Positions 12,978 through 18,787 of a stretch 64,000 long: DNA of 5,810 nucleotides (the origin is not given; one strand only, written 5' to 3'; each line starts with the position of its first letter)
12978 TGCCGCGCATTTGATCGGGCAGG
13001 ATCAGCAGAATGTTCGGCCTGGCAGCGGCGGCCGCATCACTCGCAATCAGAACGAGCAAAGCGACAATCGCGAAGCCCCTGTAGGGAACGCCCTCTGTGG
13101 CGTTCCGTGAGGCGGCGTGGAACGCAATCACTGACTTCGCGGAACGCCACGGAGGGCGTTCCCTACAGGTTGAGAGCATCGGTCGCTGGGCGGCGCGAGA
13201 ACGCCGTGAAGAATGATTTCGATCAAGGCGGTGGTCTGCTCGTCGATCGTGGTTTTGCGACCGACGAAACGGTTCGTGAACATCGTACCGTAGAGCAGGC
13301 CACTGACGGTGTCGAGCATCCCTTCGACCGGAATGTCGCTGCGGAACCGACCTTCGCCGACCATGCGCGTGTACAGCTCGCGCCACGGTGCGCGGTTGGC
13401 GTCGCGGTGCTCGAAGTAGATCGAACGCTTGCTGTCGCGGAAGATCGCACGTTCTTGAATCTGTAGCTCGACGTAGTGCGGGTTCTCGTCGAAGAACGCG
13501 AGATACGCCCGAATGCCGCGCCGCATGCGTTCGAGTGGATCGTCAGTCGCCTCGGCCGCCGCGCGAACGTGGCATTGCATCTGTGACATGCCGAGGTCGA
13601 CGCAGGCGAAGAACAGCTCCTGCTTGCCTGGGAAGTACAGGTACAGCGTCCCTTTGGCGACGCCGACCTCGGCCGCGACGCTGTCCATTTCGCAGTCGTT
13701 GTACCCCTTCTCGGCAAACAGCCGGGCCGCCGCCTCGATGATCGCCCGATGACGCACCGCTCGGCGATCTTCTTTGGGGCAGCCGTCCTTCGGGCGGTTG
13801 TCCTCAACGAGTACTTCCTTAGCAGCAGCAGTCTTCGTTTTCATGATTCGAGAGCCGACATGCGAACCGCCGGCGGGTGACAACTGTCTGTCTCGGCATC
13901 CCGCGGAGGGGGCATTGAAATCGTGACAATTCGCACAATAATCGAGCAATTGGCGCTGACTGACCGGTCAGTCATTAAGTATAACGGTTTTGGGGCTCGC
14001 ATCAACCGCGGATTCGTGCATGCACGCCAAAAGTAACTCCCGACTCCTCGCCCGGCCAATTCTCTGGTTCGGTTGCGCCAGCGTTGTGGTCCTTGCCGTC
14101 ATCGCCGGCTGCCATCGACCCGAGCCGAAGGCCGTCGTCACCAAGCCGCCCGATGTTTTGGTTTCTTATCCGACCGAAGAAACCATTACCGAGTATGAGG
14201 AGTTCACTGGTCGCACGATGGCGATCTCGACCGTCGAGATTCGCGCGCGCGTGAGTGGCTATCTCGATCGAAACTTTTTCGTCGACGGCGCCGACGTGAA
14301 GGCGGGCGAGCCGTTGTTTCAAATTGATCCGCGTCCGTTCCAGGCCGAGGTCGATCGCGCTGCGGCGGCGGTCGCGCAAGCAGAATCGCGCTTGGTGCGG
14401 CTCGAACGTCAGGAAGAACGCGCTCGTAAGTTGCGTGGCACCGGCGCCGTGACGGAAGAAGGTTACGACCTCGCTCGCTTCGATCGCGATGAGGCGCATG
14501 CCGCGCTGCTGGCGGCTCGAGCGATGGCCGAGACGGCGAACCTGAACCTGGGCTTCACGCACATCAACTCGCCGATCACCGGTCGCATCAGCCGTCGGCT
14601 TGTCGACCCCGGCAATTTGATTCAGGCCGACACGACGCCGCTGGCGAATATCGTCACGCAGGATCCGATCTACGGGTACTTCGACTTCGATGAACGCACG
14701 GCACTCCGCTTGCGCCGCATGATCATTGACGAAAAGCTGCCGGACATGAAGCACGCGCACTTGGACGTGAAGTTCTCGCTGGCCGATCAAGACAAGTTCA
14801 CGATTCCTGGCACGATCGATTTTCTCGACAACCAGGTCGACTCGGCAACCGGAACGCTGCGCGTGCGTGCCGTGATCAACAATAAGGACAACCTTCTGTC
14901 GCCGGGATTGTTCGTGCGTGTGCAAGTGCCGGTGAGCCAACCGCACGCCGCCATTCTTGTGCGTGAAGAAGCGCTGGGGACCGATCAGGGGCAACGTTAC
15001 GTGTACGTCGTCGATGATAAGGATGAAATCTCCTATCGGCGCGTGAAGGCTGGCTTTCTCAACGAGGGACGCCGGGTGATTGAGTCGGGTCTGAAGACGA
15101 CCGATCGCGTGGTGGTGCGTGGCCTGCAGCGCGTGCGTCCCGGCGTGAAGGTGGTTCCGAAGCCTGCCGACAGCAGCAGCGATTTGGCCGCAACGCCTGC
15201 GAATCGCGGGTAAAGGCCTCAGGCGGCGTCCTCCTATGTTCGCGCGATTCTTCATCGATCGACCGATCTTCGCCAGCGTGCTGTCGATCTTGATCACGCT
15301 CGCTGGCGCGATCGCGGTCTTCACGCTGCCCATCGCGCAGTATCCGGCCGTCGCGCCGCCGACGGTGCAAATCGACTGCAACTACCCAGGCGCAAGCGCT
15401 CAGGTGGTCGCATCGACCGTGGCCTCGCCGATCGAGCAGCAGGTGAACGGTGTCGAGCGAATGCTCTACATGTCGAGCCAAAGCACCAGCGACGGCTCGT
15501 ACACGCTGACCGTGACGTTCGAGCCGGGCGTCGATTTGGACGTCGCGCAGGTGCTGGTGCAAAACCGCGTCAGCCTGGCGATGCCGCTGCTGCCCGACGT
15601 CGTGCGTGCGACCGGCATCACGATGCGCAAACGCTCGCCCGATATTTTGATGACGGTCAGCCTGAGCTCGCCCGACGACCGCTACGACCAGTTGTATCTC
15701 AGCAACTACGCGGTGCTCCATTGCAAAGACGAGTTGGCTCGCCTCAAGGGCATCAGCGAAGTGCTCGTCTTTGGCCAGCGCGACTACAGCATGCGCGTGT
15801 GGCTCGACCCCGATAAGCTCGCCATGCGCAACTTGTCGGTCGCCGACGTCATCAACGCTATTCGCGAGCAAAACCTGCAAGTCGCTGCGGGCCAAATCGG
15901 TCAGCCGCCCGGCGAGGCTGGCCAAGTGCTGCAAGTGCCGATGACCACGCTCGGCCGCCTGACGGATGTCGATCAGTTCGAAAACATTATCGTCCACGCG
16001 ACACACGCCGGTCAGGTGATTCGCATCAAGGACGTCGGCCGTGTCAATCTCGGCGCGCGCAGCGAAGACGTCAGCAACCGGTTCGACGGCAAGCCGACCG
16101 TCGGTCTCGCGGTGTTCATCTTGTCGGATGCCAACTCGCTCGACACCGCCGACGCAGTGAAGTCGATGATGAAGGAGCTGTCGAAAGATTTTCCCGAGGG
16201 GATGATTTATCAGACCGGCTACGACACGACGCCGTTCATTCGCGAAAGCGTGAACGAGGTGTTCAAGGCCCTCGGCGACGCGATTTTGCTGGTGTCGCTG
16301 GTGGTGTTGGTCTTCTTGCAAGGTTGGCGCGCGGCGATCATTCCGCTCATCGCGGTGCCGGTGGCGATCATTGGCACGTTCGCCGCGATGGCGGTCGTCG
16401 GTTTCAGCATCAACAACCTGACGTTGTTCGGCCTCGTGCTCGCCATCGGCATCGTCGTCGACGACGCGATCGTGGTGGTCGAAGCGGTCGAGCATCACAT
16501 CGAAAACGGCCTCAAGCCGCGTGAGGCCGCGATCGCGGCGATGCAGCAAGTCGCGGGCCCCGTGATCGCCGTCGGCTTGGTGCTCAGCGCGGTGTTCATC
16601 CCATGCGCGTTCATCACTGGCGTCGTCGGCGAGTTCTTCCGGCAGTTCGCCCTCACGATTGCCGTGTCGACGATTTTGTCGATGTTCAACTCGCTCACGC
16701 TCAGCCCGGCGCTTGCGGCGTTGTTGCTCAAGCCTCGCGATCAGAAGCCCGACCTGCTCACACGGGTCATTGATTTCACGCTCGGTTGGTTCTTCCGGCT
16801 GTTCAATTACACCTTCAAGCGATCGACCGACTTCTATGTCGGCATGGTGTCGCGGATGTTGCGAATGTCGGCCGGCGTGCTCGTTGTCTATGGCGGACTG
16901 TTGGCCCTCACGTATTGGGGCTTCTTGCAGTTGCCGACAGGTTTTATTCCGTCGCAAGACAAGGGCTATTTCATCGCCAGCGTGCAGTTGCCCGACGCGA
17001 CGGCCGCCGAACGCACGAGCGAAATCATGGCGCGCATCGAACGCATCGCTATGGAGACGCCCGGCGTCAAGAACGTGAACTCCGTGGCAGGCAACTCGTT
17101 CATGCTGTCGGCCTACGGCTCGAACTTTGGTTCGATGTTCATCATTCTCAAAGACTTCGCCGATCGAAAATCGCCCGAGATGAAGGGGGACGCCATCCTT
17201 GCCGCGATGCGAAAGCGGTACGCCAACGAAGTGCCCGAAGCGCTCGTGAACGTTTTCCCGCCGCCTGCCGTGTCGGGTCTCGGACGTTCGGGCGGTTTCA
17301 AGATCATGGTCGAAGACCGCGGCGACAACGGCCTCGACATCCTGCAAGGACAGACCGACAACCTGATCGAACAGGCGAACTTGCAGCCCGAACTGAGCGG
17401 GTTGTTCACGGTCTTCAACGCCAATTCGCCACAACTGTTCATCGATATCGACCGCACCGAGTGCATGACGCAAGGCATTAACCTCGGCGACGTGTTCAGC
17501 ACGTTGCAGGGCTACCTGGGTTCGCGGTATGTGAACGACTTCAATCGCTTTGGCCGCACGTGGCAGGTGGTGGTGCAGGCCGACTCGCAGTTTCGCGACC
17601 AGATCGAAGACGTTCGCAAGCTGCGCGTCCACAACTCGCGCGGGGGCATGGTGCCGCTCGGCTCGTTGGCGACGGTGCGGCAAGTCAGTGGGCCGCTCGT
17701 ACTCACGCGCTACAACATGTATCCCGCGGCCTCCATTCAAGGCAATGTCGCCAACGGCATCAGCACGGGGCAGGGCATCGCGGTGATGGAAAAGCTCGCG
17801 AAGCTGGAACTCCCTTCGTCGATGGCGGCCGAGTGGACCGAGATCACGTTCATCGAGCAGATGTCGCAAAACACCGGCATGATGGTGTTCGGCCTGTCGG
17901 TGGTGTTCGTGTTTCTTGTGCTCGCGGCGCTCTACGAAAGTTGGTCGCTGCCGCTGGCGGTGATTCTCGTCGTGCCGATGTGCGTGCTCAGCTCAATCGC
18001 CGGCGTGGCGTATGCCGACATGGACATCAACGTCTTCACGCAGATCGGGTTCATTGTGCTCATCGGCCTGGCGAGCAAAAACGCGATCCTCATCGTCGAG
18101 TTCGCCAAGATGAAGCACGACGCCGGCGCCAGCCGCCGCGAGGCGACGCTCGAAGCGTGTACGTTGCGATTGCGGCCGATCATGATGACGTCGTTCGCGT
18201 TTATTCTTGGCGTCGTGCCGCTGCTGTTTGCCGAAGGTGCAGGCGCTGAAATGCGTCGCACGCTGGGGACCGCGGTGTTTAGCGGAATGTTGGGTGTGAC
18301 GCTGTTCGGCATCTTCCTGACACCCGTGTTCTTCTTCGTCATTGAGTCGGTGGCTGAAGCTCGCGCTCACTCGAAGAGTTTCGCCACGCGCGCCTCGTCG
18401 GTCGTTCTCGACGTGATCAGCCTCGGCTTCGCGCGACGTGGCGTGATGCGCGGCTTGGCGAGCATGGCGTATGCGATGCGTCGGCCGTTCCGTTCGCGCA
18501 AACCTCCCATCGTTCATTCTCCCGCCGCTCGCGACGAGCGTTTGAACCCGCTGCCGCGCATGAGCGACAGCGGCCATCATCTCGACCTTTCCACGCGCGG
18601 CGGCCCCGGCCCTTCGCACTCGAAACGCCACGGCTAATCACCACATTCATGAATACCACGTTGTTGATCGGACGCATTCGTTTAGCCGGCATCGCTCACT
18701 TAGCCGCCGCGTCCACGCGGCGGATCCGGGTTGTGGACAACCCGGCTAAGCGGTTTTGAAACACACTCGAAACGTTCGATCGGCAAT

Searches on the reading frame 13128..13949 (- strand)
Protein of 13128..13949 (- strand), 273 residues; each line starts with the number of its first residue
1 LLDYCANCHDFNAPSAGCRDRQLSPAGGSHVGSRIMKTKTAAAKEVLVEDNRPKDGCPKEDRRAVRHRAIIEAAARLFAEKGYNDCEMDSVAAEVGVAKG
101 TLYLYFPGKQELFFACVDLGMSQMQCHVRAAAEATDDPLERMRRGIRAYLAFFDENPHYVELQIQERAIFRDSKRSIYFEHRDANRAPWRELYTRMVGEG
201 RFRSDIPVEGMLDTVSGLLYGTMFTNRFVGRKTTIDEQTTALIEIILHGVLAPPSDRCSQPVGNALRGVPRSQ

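Call 53: search_protein_families(library=ncbifam, proteins=[window:13128-13949:-], max_evalue=0.00001)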
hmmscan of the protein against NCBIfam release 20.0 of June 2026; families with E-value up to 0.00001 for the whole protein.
window:13128-13949:- (273 aa): 17 families
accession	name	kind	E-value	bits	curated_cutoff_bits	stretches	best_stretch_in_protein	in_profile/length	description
NF041196.1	ScbR_bind_reg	equivalog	1.2e-16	61.4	150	1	63-250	3-189/191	ScbR family autoregulator-binding transcription factor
NF053731.1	TransRegFasRMycb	equivalog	3.4e-16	59.6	330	1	63-158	9-104/199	HTH-type transcriptional activator FasR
NF053878.1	FATransRegFadRBac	equivalog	3.4e-14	53.1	200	1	66-177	4-112/190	fatty acid metabolism transcriptional regulator FadR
NF050111.1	TransRegSACE7040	equivalog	2.1e-12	47.3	250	1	66-176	2-112/186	SACE_7040 family transcriptional regulator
NF033703.1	transcr_KstR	equivalog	8.5e-12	45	280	1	66-162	8-104/185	cholesterol catabolism transcriptional regulator KstR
TIGR03384.1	betaine_BetI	equivalog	1.4e-11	44.5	201.3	1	59-149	2-92/189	choline-binding transcriptional repressor BetI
NF001978.0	PRK00767.1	equivalog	3.5e-10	40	118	1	58-147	2-92/197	transcriptional regulator BetI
TIGR03968.1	mycofact_TetR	equivalog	4.8e-10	39.3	224.9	1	61-133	5-77/190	mycofactocin system transcriptional regulator MftR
TIGR03613.1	RutR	equivalog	1.5e-08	34.8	368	1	65-159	8-101/202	pyrimidine utilization regulatory protein R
NF007949.0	PRK10668.1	equivalog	1.6e-08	34.3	271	1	67-144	13-91/216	multidrug efflux transporter transcriptional repressor AcrR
NF007430.0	PRK09975.1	equivalog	2.3e-07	30.2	274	1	66-160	11-107/220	acrEF/envCD operon transcriptional regulator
NF011584.0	PRK15008.1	equivalog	1.1e-06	28.6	230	1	64-153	17-105/212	HTH-type transcriptional regulator RutR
NF007015.0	PRK09480.1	equivalog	3.2e-06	26.9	120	1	61-158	6-103/197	nucleoid occlusion factor SlmA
NF037937.1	septum_RefZ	equivalog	4.1e-06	26.8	180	1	68-159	2-95/195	forespore capture DNA-binding protein RefZ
NF051457.1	acryl_TF_AcuR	equivalog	5.4e-06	25.8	247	1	55-119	5-71/204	acrylate utilization transcriptional regulator AcuR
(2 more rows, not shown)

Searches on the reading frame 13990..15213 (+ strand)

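Call 14: search_protein_families(library=pfam, proteins=[window:13990-15213:+], max_evalue=0.01)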
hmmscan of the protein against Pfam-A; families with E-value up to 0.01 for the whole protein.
window:13990-15213:+ (407 aa): 3 families
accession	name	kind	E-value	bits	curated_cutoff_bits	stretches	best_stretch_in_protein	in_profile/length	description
PF16576.10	HlyD_D23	-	2e-12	47.3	30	1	82-309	20-214/214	Barrel-sandwich domain of CusB or HlyD membrane-fusion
PF13437.12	HlyD_3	-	4.4e-11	43.9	22.2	1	192-304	2-104/106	HlyD family secretion protein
PF00529.27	CusB_dom_1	-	0.0003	21.4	26.5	1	141-376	12-89/89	Cation efflux system protein CusB domain 1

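Call 53: search_protein_families(library=ncbifam, proteins=[window:13990-15213:+], max_evalue=0.00001)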
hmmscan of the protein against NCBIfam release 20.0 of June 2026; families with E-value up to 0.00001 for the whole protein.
window:13990-15213:+ (407 aa): 18 families
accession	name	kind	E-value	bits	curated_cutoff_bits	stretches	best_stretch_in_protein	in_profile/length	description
NF045904.1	RND-peri-MexE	equivalog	5.4e-99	331.7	714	1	31-395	13-373/390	multidrug efflux RND transporter periplasmic adaptor subunit MexE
TIGR01730.1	RND_mfp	subfamily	1.5e-81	273.9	94.9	1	61-390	6-321/322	efflux RND transporter periplasmic adaptor subunit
NF000272.2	OqxA_adapt_sub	exception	1.8e-75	254.3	835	1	31-393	17-382/391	multidrug efflux RND transporter periplasmic adaptor subunit OqxA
NF033138.2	RND-peri-MexC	equivalog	2.2e-68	231.1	625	1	30-393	10-374/375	MexC family multidrug efflux RND transporter periplasmic adaptor subunit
NF007132.1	PRK09578.1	equivalog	1.3e-59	201.9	512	1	30-405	14-390/396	MexX/AxyX family multidrug efflux RND transporter periplasmic adaptor subunit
NF011604.1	PRK15030.1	equivalog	1.4e-59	202.1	765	1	39-390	23-375/397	multidrug efflux RND transporter periplasmic adaptor subunit AcrA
NF033834.1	RND_adapt_MexA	exception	1.9e-55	188.5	750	1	30-395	13-365/373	multidrug efflux RND transporter periplasmic adaptor subunit MexA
NF007362.0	PRK09859.1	equivalog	6.8e-50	170.3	738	1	36-402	16-381/385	multidrug transporter subunit MdtE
NF008589.1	PRK11556.1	equivalog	1e-49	169.5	391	1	52-388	55-385/392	MdtA/MuxA family multidrug efflux RND transporter periplasmic adaptor subunit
TIGR00999.1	8a0102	subfamily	9.7e-32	110.1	319.3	1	101-381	2-269/271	CzcB/NccB family metal efflux transporter periplasmic adaptor subunit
TIGR00998.1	8a0101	subfamily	7.5e-13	48.1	390.8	1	170-235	185-249/334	EmrA/EmrK family multidrug efflux transporter periplasmic adaptor subunit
NF002939.0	PRK03598.1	equivalog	2.6e-12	46.6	393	0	79-140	42-103/332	secretion protein HlyD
NF007850.1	PRK10559.1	equivalog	6.2e-12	45.2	400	1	80-228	39-185/303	p-hydroxybenzoic acid efflux pump subunit AaeA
NF008606.0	PRK11578.1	equivalog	2.1e-11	43.5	342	1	73-202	53-196/371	macrolide transporter subunit MacA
NF007785.0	PRK10476.1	equivalog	5.5e-11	41.9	376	1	79-138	46-105/347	multidrug transporter subunit MdtN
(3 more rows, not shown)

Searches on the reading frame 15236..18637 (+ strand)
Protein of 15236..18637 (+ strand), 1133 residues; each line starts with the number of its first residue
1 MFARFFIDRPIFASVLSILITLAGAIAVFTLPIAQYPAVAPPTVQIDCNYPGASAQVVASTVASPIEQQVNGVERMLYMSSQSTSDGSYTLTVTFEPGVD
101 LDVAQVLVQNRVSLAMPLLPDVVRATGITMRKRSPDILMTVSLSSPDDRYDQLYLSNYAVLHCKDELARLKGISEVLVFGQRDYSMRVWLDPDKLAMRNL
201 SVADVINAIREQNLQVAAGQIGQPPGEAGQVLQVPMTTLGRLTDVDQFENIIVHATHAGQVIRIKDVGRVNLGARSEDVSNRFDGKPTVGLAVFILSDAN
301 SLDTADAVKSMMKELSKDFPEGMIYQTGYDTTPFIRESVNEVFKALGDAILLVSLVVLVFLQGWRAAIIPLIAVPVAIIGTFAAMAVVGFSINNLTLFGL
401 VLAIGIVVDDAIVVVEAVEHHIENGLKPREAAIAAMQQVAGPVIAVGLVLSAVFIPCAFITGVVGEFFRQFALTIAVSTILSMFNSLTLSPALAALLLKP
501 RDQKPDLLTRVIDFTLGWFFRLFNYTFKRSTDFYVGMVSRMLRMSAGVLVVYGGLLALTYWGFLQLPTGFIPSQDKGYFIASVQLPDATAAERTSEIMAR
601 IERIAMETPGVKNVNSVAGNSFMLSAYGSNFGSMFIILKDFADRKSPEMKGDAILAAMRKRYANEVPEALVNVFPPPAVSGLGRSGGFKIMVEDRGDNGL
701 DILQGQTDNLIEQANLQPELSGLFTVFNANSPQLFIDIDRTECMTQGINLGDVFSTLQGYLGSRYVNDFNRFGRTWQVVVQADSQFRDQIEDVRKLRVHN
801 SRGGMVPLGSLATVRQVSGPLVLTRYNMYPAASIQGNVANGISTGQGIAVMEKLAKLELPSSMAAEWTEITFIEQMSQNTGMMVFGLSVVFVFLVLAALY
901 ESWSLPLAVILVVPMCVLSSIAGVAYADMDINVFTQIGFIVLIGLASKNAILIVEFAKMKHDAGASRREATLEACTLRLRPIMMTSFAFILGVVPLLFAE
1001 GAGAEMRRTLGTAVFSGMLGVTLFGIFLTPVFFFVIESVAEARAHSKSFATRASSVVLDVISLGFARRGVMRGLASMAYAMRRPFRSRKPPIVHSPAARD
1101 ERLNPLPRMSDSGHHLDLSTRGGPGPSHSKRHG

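Call 14: search_protein_families(library=pfam, proteins=[window:15236-18637:+], max_evalue=0.01)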
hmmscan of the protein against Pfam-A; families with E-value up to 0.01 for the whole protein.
window:15236-18637:+ (1133 aa): 3 families
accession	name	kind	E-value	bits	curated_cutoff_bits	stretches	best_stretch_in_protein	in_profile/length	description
PF00873.25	ACR_tran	-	0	1132.8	28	1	2-1036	1-1020/1021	AcrB/AcrD/AcrF family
PF03176.21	MMPL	-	4e-13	49.5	20.5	2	338-497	140-302/333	MMPL family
PF02355.23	SecD_SecF_C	-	2.1e-07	31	20.5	1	338-497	29-186/189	Protein export membrane protein SecD/SecF, C-terminal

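Call 53: search_protein_families(library=ncbifam, proteins=[window:15236-18637:+], max_evalue=0.00001)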
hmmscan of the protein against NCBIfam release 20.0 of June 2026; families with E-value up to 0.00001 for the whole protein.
window:15236-18637:+ (1133 aa): 15 families
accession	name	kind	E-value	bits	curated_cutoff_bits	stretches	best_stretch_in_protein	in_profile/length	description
NF000282.2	RND_permease_1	subfamily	0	1363.7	1250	1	3-1037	1-1028/1029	multidrug efflux RND transporter permease subunit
TIGR00915.1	2A0602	subfamily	0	1166.8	940.35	1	2-1053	1-1045/1050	efflux RND transporter permease subunit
NF000037.1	RND_perm_OqxB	exception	0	1090.2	2200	1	2-1040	3-1038/1050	multidrug efflux RND transporter permease subunit OqxB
NF007842.1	PRK10555.1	equivalog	4.5e-279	928.6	1854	1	3-1037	2-1027/1036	multidrug efflux RND transporter permease AcrD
NF007131.0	PRK09577.1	equivalog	1.2e-273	910.5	1768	1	3-1048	2-1034/1045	multidrug efflux RND transporter permease subunit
NF011706.2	PRK15127.1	equivalog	4.3e-266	885.7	2150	1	4-1037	3-1030/1049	multidrug efflux RND transporter permease subunit AcrB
NF033617.1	RND_permease_2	subfamily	1.5e-253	844.1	1250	1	4-1037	2-1008/1009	multidrug efflux RND transporter permease subunit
NF007133.0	PRK09579.1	equivalog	1.6e-161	539.1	1763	1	2-1044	3-1010/1017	multidrug efflux RND transporter permease subunit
NF007905.0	PRK10614.1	equivalog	9e-155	516.9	1774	1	3-1043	4-1015/1025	multidrug efflux RND transporter permease subunit MdtC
NF007798.0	PRK10503.1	equivalog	1.5e-148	496.3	1584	1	3-1043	13-1029/1040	MdtB/MuxB family multidrug efflux RND transporter permease subunit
TIGR00914.1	2A0601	subfamily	4.4e-101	339.2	701.45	1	15-1038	18-1037/1051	CusA/CzcA family heavy metal efflux RND transporter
TIGR00916.1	2A0604s01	subfamily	1.6e-14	54.1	148.6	1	337-486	85-230/231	SecD/SecF family protein translocase subunit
TIGR00921.1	2A067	subfamily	6.5e-12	44.3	351.9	1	334-497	186-346/733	hydrophobe/amphiphile efflux-3 (HAE3) family transporter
TIGR01129.1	secD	equivalog_domain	8.7e-06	25.1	244.4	0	337-492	245-395/397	protein translocase subunit SecD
NF009583.0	PRK13024.1-3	subfamily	8.9e-06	24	721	1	351-551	290-482/755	protein translocase subunit SecDF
